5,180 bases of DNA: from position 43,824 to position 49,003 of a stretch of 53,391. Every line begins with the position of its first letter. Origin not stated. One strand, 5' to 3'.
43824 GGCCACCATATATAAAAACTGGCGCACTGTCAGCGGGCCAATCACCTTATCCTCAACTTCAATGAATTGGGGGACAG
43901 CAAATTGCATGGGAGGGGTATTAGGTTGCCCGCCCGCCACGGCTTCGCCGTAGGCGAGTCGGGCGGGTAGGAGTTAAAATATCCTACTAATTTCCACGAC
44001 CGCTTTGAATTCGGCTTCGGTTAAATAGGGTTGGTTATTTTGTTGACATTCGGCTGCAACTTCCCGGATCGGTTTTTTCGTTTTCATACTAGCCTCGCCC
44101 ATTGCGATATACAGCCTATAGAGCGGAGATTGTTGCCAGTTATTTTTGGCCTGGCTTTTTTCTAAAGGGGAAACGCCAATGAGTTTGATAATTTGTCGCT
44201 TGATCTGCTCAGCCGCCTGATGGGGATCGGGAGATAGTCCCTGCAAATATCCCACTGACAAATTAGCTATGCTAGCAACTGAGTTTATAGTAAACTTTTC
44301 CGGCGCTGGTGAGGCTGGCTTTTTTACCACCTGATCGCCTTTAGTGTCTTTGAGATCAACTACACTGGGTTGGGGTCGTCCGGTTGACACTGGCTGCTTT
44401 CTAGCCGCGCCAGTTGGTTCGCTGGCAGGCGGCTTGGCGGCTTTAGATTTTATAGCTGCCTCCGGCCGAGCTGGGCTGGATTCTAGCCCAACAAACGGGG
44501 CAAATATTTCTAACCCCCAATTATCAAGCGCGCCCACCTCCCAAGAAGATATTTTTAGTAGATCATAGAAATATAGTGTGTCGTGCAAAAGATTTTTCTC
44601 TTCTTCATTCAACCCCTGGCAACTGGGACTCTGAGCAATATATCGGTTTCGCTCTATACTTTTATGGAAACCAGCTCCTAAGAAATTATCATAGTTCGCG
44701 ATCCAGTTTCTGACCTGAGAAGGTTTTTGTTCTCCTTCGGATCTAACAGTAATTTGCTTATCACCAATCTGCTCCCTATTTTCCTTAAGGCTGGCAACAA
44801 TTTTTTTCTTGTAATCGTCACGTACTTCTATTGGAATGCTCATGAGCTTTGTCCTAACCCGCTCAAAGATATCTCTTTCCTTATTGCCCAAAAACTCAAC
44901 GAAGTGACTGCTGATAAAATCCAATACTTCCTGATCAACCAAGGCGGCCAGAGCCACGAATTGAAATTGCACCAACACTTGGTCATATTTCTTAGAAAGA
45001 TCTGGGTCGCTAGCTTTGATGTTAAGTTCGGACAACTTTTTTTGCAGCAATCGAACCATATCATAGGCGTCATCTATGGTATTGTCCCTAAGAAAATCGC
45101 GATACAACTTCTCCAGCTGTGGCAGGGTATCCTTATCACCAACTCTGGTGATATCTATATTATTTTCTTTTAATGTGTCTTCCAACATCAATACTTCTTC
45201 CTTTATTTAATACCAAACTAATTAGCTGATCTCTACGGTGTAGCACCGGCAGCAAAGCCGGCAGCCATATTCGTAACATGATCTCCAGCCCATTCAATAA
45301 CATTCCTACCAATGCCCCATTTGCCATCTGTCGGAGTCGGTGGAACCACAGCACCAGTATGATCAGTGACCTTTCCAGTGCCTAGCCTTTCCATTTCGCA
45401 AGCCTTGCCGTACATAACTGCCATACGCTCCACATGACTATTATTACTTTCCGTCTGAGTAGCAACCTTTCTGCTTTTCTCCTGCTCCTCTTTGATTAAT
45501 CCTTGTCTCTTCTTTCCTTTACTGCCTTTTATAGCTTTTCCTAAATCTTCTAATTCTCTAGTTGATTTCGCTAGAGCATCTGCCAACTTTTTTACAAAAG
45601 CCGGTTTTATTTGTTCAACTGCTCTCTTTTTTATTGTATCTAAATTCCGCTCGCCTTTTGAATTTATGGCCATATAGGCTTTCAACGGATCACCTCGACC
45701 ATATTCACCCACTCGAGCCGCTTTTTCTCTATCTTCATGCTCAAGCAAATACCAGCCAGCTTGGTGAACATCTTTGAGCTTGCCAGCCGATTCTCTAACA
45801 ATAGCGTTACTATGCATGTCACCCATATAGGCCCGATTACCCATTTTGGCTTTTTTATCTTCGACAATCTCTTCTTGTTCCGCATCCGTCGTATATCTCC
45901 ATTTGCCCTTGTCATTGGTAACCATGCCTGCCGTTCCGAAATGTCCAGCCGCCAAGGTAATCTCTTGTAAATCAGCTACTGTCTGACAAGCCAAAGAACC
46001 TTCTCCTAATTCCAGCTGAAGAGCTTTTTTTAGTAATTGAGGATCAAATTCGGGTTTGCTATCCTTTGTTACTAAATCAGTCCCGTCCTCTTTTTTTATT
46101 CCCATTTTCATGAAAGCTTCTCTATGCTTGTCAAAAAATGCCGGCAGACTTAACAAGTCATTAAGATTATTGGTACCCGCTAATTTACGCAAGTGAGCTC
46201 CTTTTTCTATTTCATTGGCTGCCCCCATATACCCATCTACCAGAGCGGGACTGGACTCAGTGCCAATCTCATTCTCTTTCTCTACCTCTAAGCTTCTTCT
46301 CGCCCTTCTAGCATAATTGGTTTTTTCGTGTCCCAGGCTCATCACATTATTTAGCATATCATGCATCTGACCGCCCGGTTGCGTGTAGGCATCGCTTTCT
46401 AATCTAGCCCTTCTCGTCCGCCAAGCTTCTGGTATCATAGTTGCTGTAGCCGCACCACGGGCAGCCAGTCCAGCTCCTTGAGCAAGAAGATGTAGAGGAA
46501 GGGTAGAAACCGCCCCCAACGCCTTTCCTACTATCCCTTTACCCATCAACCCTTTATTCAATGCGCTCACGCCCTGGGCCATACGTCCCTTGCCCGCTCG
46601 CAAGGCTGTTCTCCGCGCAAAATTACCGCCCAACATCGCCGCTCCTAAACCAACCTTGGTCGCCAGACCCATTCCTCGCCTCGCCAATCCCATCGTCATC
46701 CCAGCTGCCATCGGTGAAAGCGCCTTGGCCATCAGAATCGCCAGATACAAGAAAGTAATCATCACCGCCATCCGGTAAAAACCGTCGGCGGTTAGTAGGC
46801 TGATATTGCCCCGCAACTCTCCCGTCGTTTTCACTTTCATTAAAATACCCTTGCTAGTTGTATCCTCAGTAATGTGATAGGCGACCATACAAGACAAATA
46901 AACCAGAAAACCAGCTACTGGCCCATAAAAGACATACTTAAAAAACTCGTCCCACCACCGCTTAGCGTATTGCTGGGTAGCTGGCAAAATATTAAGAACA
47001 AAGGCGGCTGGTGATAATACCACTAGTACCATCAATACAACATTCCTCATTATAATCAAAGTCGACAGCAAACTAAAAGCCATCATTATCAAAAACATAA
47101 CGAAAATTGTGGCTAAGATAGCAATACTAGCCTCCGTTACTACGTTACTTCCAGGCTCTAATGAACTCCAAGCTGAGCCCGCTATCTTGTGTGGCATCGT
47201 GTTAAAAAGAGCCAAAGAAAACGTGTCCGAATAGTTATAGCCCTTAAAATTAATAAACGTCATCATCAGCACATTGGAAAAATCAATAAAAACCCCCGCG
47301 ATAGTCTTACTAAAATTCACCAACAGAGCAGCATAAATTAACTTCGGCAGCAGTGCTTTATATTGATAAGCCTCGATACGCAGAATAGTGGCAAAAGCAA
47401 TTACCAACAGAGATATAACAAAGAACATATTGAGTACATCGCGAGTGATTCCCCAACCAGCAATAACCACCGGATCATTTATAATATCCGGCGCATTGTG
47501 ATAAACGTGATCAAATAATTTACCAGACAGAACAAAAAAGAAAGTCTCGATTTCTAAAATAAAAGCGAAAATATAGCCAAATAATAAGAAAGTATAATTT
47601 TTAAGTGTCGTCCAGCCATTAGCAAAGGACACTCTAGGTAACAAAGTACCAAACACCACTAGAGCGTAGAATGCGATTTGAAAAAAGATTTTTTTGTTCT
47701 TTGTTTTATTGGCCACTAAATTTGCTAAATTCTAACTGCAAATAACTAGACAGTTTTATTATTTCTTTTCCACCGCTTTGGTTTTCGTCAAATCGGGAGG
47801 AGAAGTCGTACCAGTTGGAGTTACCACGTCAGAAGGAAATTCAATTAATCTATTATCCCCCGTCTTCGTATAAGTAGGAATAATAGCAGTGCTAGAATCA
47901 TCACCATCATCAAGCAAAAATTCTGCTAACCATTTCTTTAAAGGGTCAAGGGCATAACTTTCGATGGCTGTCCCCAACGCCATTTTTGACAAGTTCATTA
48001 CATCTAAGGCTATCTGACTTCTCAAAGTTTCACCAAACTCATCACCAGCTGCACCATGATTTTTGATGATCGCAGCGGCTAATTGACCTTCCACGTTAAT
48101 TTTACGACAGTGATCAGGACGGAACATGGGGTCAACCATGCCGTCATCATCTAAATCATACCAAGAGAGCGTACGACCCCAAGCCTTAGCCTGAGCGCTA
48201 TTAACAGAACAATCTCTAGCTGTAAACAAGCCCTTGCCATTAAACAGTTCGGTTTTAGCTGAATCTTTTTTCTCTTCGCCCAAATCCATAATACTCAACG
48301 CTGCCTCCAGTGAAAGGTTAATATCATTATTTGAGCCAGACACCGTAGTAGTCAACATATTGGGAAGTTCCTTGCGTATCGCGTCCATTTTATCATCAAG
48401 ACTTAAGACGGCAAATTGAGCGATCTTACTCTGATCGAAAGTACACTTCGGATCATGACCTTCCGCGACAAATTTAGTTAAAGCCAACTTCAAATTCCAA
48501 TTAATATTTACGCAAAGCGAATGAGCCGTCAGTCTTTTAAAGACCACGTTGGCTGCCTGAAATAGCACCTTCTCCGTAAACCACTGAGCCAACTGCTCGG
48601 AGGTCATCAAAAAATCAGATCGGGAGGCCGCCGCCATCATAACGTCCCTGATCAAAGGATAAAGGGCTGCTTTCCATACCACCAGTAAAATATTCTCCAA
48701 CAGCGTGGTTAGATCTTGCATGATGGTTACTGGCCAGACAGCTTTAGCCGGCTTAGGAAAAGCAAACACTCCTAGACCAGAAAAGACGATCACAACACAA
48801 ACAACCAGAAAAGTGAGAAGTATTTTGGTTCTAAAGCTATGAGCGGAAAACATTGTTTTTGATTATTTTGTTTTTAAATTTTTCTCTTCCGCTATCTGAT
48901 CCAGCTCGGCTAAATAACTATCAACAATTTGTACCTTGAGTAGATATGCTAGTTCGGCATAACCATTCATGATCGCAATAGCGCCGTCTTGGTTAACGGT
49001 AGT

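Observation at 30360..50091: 19.7-kb, 14-gene type IV secretion-like operon with no DNA-transfer genes in the window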

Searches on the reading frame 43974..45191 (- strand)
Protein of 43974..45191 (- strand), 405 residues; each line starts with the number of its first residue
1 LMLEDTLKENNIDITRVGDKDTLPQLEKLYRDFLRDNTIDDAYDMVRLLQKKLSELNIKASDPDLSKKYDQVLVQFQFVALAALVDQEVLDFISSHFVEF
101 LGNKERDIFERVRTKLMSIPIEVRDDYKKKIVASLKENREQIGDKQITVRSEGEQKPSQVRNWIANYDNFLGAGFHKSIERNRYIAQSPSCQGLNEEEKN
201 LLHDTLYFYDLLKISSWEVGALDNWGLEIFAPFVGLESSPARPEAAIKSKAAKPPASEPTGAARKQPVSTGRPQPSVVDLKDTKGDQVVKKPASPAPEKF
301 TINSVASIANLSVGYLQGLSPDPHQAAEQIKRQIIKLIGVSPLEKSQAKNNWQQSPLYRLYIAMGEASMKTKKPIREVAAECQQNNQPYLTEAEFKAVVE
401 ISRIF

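Call 5: search_protein_families(library=pfam, proteins=[window:43974-45191:-], max_evalue=0.01)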
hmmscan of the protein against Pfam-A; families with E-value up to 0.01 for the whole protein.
window:43974-45191:- (405 aa): 0 families

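Call 33: search_protein_families(library=pfam, proteins=[window:43974-45191:-], max_evalue=10)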
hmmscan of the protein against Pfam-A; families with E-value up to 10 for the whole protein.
window:43974-45191:- (405 aa): 1 family
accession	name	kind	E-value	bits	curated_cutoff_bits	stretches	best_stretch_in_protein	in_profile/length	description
PF00165.29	HTH_AraC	-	0.13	12.9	26.6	0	297-317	6-26/42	Bacterial regulatory helix-turn-helix proteins, AraC family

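Call 38: search_protein_families(library=ncbifam, proteins=[window:43974-45191:-], max_evalue=0.01)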
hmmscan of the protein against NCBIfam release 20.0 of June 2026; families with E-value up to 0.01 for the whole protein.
window:43974-45191:- (405 aa): 0 families

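Call 46: search_solved_structures(query=A3, max_evalue=5)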
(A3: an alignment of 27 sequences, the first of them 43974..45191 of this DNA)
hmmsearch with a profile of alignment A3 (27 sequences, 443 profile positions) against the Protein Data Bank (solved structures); distinct sequences matched with E-value up to 5: 2.
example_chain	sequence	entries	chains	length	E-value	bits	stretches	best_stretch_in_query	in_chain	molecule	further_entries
2y7c_D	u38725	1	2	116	1.3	11.9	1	14-111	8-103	GENE 0.3 PROTEIN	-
1s7z_A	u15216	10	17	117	1.3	11.9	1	14-111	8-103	Gene 0.3 protein | Overcome classical restriction gp0.3 | Protein Ocr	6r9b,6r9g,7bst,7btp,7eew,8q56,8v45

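Call 54: find_homologous_proteins(query=window:43974-45191:-, max_evalue=0.001)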
Query window:43974-45191:- (405 aa): 6 proteins with E <= 0.001 among 6709 candidates.
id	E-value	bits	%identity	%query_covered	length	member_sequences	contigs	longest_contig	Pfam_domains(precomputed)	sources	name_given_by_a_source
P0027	8.6e-237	804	89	100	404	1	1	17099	-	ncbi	ncbi:MAG: hypothetical protein ABII72_01670 [Parcubacteria group bacterium]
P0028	6.3e-104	366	47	100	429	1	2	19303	-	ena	-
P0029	7.2e-103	363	47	100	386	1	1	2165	-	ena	-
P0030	1.0e-102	362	47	100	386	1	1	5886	-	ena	-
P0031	5.9e-101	356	42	99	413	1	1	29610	-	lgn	-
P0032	7.6e-101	356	43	100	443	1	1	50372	-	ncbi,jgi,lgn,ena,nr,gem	ncbi:hypothetical protein KJ903_04985 [Patescibacteria group bacterium]|nr:hypothetical protein [Pat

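Call 67: predict_structure(alignment_id=A5)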
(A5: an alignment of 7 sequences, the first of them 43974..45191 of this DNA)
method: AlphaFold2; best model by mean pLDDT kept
length: 405 residues; sequences in the alignment: 7
mean_pLDDT: 66.8   pTM: 0.48
mean pLDDT of the five models: 66.8, 65.4, 63.8, 63.5, 58.6
residues with pLDDT >= 90: 62; 70-90: 176; 50-70: 46; < 50: 121
segments of 3 or more residues with pLDDT < 50: 142-177, 217-298
pLDDT, mean of each block of 10 residues (from residue 1): 75 82 90 86 91 86 90 93 90 83 74 78 78 69 35 32 40 45 64 67 70 54 33 26 28 30 26 26 28 45 86 89 86 80 75 92 81 83 91 87 79
secondary structure, 60 per line:
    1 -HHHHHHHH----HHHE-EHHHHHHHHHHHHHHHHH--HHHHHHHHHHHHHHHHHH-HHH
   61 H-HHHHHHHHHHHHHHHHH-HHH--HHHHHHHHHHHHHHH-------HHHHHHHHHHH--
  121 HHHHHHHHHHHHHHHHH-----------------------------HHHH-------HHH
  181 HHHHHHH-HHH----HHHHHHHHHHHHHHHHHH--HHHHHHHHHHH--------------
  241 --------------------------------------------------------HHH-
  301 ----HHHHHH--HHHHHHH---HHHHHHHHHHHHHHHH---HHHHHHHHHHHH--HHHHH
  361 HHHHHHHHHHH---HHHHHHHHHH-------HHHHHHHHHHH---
elements in order: H2-9 H20-36 H39-56 H58-61 H63-79 H86-100 H108-118 H121-137 H167-170 H178-187 H196-213 H216-226 H305-310 H313-319 H323-338 H342-353 H356-371 H375-384 H392-402

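Call 70: fold_search(model_id=the predicted structure, library=pdb)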
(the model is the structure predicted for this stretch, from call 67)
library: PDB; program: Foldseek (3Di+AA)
matches with E <= 10: 241; with E <= 0.001: 0
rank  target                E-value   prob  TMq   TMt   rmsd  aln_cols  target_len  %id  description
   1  8g9k_B                6.9e-01  0.60  0.19  0.29  10.7       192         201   17  Geometrically programmable nanomaterial construction using regularized protein building blocks (released 2024-03-13)
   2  9jgl_A                8.2e-01  0.21  0.14  0.20  17.4       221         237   15  Crystal Structure of 14-3-3 sigma in complex with a phosphoserine peptide from MEX3B (released 2025-09-10)
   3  5lu2_A                8.2e-01  0.16  0.13  0.19  17.1       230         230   14  Human 14-3-3 sigma complexed with long HSPB6 phosphopeptide (released 2017-02-01)
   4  3efz_D                9.7e-01  0.30  0.17  0.27  18.5       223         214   17  Crystal Structure of a 14-3-3 protein from cryptosporidium parvum (cgd1_2980) (released 2008-09-23)
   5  8g9k_A                1.0e+00  0.51  0.19  0.30  10.5       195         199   18  Geometrically programmable nanomaterial construction using regularized protein building blocks (released 2024-03-13)
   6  2xeq_C                1.0e+00  0.25  0.16  0.22  15.1       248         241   10  Human PatL1 C-terminal domain (released 2010-06-16)
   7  7dkh_A                1.0e+00  0.11  0.14  0.08  21.0       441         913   13  Crystal structure of the Ctr9/Paf1/Cdc73/Rtf1 quaternary complex (released 2021-11-24)
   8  5oma_D                1.1e+00  0.13  0.12  0.17  16.9       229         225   15  CH3 chimera of human 14-3-3 sigma with the StARD1 peptide including Ser57 (released 2017-10-11)
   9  8g9j                  1.1e+00  0.44  0.18  0.30  11.1       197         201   15  Geometrically programmable nanomaterial construction using regularized protein building blocks (released 2024-03-13)
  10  5cwn                  1.1e+00  0.44  0.18  0.31  13.5       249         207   11  Crystal structure of de novo designed helical repeat protein DHR71 (released 2015-12-16)
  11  5ok9_E                1.3e+00  0.16  0.15  0.20  17.0       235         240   14  CH1 chimera of human 14-3-3 sigma with the HSPB6 phosphopeptide in a conformation with swapped phosphopeptides (released 2017-10-11)
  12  7ep5_B                1.4e+00  0.28  0.18  0.25  13.7       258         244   11  Crystal structure of ZER1 bound to GKLH degron (released 2021-07-14)
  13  3efz_B                1.4e+00  0.23  0.17  0.26  18.1       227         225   17  Crystal Structure of a 14-3-3 protein from cryptosporidium parvum (cgd1_2980) (released 2008-09-23)
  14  8h3q_A                1.4e+00  0.20  0.20  0.09  19.2       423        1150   11  Cryo-EM Structure of the CAND1-Cul3-Rbx1 complex (released 2023-10-11)
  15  6byj_B                1.4e+00  0.14  0.14  0.20  18.5       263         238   12  Structure of human 14-3-3 gamma bound to O-GlcNAc peptide (released 2018-05-09)
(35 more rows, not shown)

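Call 74: search_protein_representatives(protein=window:43974-45191:-)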
Query: 405 residues. Proteins with E-value up to 0.001 (for the whole library): 1309; up to 1e-10: 318; up to 1e-30: 22. The best 150 are listed.
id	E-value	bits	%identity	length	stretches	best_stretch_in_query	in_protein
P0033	1.1e-127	442.7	100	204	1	202-405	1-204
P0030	3.2e-103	362.2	49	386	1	4-405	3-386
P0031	1.9e-101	356.4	44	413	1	3-405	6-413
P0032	2.4e-101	356.0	45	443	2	6-295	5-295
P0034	4.2e-80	286.1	40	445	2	10-277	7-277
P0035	3.5e-50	187.6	30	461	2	2-302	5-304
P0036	7.2e-47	176.7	31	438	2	19-269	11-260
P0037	2.5e-41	158.5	31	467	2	25-275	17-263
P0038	1.4e-40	156.1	30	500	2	7-233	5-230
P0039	1.6e-39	152.5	32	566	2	19-248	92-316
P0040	3.3e-38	148.2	28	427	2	18-264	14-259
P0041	4.2e-38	147.9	31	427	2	62-231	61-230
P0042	7.0e-38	147.2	32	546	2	17-236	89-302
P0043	5.2e-37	144.3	33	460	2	252-405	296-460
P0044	2.7e-36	141.9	34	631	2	33-229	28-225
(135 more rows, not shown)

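Call 76: search_protein_families(library=pfam, alignment_id=A6, max_evalue=0.001)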
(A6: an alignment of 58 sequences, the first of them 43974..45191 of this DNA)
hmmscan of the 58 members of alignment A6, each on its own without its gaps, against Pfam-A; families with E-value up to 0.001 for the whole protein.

A. member 1, window:43974-45191:- (405 aa): 0 families

B. families by the number of members that match (of 58 scanned): 2 families
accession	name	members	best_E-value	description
PF05887.16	Trypan_PARP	1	9.8e-05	Procyclic acidic repetitive protein (PARP)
PF17835.6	NOG1_N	1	0.00011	NOG1 N-terminal helical domain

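Call 77: search_solved_structures(query=A6, max_evalue=1)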
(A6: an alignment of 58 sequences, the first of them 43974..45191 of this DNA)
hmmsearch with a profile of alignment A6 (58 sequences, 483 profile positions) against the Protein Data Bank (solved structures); distinct sequences matched with E-value up to 1: 9.
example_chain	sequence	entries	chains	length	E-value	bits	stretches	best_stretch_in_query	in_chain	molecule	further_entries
9eho_C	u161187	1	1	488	0.0041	19.5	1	260-357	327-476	Large ribosomal subunit protein uL4 C-terminal domain-containing protein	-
9o17_AC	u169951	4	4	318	0.02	17.2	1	268-343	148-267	Small ribosomal subunit protein uS3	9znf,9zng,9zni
9njt_A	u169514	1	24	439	0.068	15.4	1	286-374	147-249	Dihydrolipoyllysine-residue succinyltransferase component of 2-oxoglutarate dehydrogenase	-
4fe8_A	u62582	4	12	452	0.28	13.4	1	260-322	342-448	Maltose-binding periplasmic protein,Huntingtin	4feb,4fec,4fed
7q5q_B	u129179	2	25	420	0.44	12.8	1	286-357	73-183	Dihydrolipoyllysine-residue succinyltransferase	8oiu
9m8m_H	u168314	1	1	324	0.54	12.5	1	293-352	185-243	Photosynthetic reaction center subunit H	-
7ko8_A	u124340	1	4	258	0.71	12.1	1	251-329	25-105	Capsid protein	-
7dbp_K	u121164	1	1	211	0.84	11.8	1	242-350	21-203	Histone H1.0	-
8x02_A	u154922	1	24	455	0.99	11.6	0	286-379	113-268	Dihydrolipoyllysine-residue succinyltransferase component of 2-oxoglutarate dehydrogenase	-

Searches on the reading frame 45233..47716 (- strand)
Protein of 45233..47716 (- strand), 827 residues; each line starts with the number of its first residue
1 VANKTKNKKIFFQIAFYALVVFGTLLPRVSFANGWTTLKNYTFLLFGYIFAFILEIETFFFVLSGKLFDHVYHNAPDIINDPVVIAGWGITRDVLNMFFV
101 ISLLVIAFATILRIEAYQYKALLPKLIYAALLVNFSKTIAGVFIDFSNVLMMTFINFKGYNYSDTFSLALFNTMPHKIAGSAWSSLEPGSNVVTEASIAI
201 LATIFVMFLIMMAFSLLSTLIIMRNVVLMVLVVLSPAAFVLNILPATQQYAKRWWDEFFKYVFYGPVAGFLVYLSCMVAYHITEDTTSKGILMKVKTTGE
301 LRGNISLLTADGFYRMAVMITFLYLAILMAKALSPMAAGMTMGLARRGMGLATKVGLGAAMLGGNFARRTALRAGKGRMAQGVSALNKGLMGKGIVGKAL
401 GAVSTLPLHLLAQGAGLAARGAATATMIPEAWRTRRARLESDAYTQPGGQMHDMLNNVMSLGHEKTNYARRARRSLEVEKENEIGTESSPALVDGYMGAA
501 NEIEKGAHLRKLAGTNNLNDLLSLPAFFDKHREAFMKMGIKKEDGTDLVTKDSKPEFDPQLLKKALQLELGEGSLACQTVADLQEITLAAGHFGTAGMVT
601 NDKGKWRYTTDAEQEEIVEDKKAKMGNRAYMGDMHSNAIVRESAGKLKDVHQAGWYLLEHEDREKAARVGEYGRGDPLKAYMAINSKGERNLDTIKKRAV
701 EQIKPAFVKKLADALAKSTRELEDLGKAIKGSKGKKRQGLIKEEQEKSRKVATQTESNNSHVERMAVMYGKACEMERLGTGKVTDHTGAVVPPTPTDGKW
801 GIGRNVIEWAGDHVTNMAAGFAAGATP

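Call 5: search_protein_families(library=pfam, proteins=[window:45233-47716:-], max_evalue=0.01)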
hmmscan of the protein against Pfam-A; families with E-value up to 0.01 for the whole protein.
window:45233-47716:- (827 aa): 0 families

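Call 33: search_protein_families(library=pfam, proteins=[window:45233-47716:-], max_evalue=10)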
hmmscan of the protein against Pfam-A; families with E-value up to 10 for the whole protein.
window:45233-47716:- (827 aa): 0 families

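Call 38: search_protein_families(library=ncbifam, proteins=[window:45233-47716:-], max_evalue=0.01)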
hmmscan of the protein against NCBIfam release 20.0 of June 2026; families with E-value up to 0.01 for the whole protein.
window:45233-47716:- (827 aa): 1 family
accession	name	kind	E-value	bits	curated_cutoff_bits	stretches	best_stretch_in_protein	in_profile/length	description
NF046089.1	CD3337_EF1877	subfamily_domain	0.001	17.9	120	1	191-284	297-391/450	CD3337/EF1877 family mobilome membrane protein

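Call 41: search_protein_families(library=pfam, alignment_id=A1, max_evalue=0.01)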
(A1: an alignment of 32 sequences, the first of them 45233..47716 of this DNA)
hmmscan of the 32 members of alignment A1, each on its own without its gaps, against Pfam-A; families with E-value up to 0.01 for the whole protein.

A. member 1, window:45233-47716:- (827 aa): 0 families

B. families by the number of members that match (of 32 scanned): 5 families
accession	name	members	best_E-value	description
PF04610.19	TrbL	16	1e-08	TrbL/VirB6 plasmid conjugal transfer protein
PF19597.4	TrbL_4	2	8.4e-07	Conjugal transfer protein TrbL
PF19775.4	DUF6261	1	0.00033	Family of unknown function (DUF6261)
PF02912.23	Phe_tRNA-synt_N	1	0.0028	Aminoacyl tRNA synthetase class II, N-terminal domain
PF19590.4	TrbL_3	1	0.0045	TrbL/VirB6 plasmid conjugal transfer like protein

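Call 42: search_solved_structures(query=A1, max_evalue=1)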
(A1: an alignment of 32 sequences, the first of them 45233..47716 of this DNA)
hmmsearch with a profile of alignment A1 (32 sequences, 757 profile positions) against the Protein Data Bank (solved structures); distinct sequences matched with E-value up to 1: 15.
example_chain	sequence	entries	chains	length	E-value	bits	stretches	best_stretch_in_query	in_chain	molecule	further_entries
6uxv_C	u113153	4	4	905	0.14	14.2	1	485-604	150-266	SWI/SNF chromatin-remodeling complex subunit SNF5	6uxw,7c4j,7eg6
7egm_C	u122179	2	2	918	0.14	14.2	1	485-604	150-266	SWI/SNF chromatin-remodeling complex subunit SNF5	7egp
5apn_y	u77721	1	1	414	0.22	13.5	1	441-542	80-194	Cytoplasmic 60S subunit biogenesis factor REI1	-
9ijj_A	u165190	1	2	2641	0.23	13.5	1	398-591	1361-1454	Cilia and flagella associated protein 46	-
6rzz_u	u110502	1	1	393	0.26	13.3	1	441-542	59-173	Cytoplasmic 60S subunit biogenesis factor REI1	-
9b1e_K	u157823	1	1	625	0.29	13.2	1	387-638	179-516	SWR1-complex protein 3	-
7emf_O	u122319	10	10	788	0.29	13.1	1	361-515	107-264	Mediator of RNA polymerase II transcription subunit 15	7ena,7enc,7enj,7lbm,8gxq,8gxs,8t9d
6yw5_DD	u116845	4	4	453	0.37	12.8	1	392-541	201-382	Mito ribosomal protein S4 | S4 RNA-binding domain-containing protein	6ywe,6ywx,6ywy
3tnu_B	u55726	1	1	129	0.47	12.4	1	631-716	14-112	Keratin, type II cytoskeletal 5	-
9kpz_H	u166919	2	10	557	0.48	12.4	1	397-675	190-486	Ubiquitin-like protein SMT3,Tol-Pal system protein TolA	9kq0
2f95_B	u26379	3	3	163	0.65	12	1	304-414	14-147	Sensory rhodopsin II transducer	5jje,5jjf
8t1i_J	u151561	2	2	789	0.74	11.8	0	399-570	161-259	Mediator of RNA polymerase II transcription subunit 15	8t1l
4dt0_A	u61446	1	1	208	0.75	11.8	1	548-748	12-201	V-type ATP synthase subunit E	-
31gn_A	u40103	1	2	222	0.75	11.8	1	629-726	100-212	Import motor subunit, mitochondrial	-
8gl3_A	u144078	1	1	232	0.86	11.6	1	487-689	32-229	pRLB-519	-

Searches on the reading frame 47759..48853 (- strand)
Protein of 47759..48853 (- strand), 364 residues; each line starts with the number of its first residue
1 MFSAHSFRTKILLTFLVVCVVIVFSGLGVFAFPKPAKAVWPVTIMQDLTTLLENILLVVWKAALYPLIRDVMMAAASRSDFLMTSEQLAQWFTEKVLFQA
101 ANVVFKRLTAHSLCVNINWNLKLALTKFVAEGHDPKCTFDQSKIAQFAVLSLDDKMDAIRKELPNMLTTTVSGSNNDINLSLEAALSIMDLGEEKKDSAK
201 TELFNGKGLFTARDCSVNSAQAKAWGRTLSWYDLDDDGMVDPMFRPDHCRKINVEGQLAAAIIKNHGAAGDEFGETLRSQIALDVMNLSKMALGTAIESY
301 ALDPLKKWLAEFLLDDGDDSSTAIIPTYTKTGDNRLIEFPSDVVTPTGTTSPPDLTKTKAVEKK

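Call 5: search_protein_families(library=pfam, proteins=[window:47759-48853:-], max_evalue=0.01)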
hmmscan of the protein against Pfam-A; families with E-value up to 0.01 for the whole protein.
window:47759-48853:- (364 aa): 0 families

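Call 33: search_protein_families(library=pfam, proteins=[window:47759-48853:-], max_evalue=10)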
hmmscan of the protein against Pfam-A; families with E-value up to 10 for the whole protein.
window:47759-48853:- (364 aa): 1 family
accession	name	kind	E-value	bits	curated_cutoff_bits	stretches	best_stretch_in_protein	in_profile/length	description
PF22566.2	UBA_8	-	0.17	12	26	1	117-132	28-43/46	UBA-like domain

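Call 38: search_protein_families(library=ncbifam, proteins=[window:47759-48853:-], max_evalue=0.01)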
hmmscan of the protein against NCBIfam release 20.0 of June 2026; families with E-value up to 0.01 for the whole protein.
window:47759-48853:- (364 aa): 0 families
